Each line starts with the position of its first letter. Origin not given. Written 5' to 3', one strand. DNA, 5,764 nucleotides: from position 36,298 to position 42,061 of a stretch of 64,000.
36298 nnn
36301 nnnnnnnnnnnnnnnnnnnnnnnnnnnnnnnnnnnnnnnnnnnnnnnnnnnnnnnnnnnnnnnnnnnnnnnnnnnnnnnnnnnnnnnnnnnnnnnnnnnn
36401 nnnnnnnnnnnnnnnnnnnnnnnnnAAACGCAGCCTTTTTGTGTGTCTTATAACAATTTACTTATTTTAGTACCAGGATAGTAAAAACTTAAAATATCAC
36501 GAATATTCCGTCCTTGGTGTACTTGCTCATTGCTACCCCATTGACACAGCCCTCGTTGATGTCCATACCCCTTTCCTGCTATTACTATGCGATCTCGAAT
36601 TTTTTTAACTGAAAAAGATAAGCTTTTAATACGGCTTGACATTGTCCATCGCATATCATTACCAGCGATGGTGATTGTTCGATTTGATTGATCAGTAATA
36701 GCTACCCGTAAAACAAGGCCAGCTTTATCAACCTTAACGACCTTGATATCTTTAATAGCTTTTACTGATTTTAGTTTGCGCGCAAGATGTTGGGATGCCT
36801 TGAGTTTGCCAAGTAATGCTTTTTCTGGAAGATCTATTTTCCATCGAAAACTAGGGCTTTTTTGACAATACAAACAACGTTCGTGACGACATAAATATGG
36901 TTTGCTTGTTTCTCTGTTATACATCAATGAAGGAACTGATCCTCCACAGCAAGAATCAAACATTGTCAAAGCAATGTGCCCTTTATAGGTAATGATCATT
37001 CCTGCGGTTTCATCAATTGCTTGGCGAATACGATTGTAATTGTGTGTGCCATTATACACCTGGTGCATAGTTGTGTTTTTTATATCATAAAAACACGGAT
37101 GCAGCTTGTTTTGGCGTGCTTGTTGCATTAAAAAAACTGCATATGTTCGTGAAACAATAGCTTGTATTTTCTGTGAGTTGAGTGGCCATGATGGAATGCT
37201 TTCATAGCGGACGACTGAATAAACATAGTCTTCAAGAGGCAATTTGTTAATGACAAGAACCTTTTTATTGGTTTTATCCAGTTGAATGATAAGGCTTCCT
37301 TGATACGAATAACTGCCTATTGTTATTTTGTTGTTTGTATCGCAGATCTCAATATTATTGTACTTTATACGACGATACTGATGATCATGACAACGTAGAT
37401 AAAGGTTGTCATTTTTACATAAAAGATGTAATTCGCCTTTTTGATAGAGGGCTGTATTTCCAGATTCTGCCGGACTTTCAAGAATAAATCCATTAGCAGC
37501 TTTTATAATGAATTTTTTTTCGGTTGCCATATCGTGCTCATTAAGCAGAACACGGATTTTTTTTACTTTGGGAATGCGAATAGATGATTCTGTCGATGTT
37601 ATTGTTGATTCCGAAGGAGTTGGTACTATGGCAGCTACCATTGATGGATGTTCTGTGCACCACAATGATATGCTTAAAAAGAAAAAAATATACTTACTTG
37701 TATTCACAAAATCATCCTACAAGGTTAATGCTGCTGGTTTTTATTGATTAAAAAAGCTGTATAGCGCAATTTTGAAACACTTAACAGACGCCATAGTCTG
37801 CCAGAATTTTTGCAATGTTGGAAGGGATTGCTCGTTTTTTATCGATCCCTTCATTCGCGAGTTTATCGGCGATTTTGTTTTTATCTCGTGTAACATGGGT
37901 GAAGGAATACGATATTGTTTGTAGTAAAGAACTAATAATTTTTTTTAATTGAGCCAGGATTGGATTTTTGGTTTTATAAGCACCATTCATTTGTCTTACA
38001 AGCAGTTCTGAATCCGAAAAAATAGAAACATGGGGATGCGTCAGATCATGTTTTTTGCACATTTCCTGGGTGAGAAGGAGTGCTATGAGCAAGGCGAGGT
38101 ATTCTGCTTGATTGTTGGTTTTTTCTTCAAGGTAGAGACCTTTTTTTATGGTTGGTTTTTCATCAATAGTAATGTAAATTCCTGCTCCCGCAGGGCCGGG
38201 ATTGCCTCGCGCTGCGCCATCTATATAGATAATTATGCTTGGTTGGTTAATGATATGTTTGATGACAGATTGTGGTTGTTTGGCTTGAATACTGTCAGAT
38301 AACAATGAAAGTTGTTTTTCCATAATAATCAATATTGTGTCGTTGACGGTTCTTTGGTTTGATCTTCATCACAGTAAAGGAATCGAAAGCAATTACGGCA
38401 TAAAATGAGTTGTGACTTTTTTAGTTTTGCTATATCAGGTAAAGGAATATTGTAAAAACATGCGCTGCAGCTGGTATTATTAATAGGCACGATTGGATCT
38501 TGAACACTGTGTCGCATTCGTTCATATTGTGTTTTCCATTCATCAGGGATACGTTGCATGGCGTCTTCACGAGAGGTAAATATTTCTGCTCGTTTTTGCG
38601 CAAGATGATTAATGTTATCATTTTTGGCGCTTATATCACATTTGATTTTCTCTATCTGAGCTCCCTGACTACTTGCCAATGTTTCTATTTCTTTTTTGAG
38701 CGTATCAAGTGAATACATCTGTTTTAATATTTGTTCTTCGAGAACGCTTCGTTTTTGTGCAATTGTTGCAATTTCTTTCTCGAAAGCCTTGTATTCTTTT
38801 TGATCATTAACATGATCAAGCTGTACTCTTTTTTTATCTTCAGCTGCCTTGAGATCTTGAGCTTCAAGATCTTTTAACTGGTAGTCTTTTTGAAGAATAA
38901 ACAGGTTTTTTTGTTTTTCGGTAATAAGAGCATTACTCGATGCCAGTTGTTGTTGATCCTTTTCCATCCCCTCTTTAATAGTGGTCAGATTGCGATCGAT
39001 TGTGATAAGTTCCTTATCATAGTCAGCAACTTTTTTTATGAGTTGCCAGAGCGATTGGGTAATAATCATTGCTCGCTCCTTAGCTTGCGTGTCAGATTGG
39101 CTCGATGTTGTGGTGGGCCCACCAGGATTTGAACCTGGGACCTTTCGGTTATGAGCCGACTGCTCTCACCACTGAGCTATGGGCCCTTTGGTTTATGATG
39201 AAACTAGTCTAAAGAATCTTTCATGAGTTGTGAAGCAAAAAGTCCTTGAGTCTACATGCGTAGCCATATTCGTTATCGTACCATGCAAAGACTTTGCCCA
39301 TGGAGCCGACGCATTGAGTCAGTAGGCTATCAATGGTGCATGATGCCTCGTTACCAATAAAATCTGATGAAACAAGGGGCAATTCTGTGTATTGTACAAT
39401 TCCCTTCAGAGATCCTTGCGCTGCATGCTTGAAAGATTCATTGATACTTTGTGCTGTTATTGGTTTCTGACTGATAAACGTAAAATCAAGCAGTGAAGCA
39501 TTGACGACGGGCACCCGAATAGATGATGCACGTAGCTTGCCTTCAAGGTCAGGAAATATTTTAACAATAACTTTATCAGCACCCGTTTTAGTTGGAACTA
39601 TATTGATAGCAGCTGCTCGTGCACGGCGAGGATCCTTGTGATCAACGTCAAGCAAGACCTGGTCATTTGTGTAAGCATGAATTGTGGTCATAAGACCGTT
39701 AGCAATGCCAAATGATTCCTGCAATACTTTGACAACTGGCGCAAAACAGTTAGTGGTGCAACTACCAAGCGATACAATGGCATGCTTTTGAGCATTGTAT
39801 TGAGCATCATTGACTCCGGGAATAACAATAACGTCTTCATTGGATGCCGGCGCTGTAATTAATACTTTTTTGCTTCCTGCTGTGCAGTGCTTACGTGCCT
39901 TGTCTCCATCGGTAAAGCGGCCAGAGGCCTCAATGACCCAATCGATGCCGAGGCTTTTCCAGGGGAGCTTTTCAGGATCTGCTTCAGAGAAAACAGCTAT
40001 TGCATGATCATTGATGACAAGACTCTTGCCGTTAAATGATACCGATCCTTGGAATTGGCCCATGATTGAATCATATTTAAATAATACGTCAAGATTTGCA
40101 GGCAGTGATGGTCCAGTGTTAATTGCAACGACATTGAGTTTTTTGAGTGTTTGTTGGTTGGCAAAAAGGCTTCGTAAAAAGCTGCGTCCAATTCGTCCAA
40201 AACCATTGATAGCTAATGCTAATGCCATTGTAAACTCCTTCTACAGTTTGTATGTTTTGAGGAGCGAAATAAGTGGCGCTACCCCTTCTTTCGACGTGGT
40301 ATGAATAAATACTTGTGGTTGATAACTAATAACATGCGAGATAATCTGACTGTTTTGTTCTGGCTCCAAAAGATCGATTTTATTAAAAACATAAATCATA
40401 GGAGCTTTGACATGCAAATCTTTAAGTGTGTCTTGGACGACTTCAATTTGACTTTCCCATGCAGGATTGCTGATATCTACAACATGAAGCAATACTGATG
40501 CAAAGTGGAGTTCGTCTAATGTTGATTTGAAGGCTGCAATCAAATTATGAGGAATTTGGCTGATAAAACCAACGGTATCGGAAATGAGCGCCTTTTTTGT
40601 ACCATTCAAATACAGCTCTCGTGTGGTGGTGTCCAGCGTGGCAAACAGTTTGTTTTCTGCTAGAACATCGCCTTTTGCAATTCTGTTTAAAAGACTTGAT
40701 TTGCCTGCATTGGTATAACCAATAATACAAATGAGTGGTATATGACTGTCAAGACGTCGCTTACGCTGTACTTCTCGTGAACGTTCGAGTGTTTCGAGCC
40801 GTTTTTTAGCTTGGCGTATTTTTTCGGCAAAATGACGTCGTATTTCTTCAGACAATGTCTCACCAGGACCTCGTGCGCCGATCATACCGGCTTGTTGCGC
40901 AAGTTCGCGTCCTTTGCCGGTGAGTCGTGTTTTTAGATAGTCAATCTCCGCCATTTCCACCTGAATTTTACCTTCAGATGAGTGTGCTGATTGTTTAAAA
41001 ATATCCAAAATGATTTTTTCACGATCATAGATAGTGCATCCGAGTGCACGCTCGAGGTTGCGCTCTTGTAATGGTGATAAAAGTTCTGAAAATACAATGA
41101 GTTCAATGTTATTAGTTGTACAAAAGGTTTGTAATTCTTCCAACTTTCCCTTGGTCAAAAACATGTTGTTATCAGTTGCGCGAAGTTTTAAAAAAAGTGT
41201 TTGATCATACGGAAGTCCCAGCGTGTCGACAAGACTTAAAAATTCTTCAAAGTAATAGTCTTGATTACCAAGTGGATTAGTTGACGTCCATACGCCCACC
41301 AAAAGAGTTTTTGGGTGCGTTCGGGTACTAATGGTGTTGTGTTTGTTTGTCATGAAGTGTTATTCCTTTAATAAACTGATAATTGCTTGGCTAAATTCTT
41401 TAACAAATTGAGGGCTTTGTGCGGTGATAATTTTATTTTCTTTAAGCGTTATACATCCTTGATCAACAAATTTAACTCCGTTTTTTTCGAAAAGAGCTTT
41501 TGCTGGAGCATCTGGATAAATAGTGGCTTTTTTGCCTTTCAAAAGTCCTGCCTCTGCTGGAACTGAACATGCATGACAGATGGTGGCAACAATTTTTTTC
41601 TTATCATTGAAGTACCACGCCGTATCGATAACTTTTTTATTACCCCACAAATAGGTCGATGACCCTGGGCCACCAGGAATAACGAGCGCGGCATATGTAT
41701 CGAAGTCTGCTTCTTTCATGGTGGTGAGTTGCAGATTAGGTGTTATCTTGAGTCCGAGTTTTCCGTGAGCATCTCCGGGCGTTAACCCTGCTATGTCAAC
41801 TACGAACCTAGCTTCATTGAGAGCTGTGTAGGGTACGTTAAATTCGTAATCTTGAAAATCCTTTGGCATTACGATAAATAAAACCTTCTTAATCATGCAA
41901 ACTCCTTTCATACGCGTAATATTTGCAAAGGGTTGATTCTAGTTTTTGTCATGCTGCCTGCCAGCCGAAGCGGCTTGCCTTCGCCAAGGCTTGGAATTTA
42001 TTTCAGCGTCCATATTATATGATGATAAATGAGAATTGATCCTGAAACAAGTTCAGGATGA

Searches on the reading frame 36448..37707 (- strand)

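Call 45: search_protein_families(library=pfam, proteins=[window:36448-37707:-], max_evalue=0.001)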
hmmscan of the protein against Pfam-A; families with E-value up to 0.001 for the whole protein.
window:36448-37707:- (419 aa): 1 family
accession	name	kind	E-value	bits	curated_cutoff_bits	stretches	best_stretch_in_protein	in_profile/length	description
PF08486.15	SpoIID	-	7.9e-23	81.4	23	1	147-241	2-97/97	Stage II sporulation protein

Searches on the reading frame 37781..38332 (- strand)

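Call 45: search_protein_families(library=pfam, proteins=[window:37781-38332:-], max_evalue=0.001)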
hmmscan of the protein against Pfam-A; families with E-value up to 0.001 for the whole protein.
window:37781-38332:- (183 aa): 2 families
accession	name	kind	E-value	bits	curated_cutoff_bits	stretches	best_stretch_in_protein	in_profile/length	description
PF13456.12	RVT_3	-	1.3e-14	54.7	21.6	1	38-161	3-122/123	Reverse transcriptase-like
PF00075.30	RNase_H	-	1.4e-13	51.7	25.8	1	32-163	3-140/141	RNase H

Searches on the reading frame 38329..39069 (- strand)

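Call 45: search_protein_families(library=pfam, proteins=[window:38329-39069:-], max_evalue=0.001)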
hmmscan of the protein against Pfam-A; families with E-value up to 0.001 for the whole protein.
window:38329-39069:- (246 aa): 1 family
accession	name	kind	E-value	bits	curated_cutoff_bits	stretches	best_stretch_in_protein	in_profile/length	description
PF24481.2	CT398_CC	-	2.3e-10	41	27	1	15-188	2-178/180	CT398-like coiled coil hairpin domain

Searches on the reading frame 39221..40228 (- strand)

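Call 45: search_protein_families(library=pfam, proteins=[window:39221-40228:-], max_evalue=0.001)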
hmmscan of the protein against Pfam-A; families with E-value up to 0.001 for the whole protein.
window:39221-40228:- (335 aa): 2 families
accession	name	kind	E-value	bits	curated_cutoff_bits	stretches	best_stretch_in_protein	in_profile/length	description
PF02800.25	Gp_dh_C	-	5.9e-54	182.4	24.4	1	163-317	2-158/158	Glyceraldehyde 3-phosphate dehydrogenase, C-terminal domain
PF00044.30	Gp_dh_N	-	4.1e-31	107.7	31.7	1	5-107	3-100/101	Glyceraldehyde 3-phosphate dehydrogenase, NAD binding domain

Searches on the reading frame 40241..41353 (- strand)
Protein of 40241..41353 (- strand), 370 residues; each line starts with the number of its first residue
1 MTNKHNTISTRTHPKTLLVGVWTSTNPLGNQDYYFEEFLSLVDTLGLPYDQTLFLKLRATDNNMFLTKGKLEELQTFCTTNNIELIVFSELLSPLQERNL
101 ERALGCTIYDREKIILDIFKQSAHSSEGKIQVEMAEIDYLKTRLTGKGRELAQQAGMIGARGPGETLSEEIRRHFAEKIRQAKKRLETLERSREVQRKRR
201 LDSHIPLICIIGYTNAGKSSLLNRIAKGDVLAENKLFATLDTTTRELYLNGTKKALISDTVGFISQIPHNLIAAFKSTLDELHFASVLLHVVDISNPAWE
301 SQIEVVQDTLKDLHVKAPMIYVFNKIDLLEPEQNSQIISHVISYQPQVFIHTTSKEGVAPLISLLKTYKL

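Call 45: search_protein_families(library=pfam, proteins=[window:40241-41353:-], max_evalue=0.001)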
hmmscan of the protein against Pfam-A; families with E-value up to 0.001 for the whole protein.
window:40241-41353:- (370 aa): 7 families
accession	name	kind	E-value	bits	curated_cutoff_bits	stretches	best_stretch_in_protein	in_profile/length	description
PF13167.11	GTP-bdg_N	-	2.4e-22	79.8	25.4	1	34-119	3-88/89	GTP-binding GTPase N-terminal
PF16360.10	GTP-bdg_M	-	5.4e-21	75.4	29.5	1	123-200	2-79/79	GTP-binding GTPase Middle Region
PF01926.29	MMR_HSR1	-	4.1e-20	72.4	21.9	1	208-325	2-113/113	50S ribosome-binding GTPase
PF03193.22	RsgA_GTPase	-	6.6e-08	33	30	0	206-263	107-168/174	RsgA GTPase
PF00350.29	Dynamin_N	-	5.1e-05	23.8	27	0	208-239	1-32/168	Dynamin family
PF00009.33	GTP_EFTU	-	0.00043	20.4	26.5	0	287-338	95-143/188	Elongation factor Tu GTP binding domain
PF08477.19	Roc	-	0.00052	20.7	27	0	208-327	2-119/119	Ras of Complex, Roc, domain of DAPkinase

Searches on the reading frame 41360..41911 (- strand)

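Call 45: search_protein_families(library=pfam, proteins=[window:41360-41911:-], max_evalue=0.001)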
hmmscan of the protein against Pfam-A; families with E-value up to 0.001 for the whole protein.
window:41360-41911:- (183 aa): 1 family
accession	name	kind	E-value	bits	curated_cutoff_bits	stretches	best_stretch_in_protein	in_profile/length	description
PF01965.30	DJ-1_PfpI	-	7.7e-34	117.3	26.6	1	8-179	1-164/165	DJ-1/PfpI family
